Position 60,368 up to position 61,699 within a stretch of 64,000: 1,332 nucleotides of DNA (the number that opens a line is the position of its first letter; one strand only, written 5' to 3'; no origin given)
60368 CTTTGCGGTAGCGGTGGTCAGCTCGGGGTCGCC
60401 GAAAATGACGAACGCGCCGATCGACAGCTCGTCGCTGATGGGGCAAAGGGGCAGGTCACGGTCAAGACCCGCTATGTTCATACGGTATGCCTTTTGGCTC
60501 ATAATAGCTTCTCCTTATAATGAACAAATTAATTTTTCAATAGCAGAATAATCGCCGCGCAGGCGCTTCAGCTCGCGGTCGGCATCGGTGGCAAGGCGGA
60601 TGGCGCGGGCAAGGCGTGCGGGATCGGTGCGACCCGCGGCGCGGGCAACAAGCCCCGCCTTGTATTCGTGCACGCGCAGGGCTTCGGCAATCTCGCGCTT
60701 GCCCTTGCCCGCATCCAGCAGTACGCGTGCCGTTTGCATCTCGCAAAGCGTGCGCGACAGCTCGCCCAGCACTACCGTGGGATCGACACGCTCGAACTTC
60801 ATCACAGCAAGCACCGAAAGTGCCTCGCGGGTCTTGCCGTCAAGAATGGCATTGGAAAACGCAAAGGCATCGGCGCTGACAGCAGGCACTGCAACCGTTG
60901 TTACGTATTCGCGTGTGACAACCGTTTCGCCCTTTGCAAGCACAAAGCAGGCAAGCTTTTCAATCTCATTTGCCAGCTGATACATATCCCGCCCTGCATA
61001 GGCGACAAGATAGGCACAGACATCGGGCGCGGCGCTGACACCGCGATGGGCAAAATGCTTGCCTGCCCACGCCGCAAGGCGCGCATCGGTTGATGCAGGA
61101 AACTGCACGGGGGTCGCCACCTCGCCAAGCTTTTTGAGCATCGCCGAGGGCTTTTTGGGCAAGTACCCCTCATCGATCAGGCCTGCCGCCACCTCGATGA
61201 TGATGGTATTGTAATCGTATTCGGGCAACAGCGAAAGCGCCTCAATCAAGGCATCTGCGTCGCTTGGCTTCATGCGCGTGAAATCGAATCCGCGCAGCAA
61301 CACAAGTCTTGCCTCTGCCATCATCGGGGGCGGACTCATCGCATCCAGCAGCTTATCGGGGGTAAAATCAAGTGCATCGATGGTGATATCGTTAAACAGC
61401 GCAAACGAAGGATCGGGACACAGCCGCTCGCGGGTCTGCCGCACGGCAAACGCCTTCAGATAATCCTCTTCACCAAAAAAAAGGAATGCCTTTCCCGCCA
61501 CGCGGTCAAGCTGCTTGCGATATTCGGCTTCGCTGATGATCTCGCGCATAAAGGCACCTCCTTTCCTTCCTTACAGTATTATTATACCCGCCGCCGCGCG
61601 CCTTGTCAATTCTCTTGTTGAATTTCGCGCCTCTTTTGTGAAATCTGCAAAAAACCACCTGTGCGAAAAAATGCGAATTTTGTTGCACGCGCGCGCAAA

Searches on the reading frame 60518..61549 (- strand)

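Call 70: search_protein_families(library=pfam, proteins=[window:60518-61549:-], max_evalue=0.00001)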
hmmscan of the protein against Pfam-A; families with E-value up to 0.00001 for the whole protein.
window:60518-61549:- (344 aa): 1 family
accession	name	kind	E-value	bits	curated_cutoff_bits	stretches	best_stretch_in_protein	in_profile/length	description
PF21694.2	DNA_pol3_delta_C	-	2.5e-12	47.3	27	1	227-335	3-111/121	DNA polymerase III delta subunit, C-terminal domain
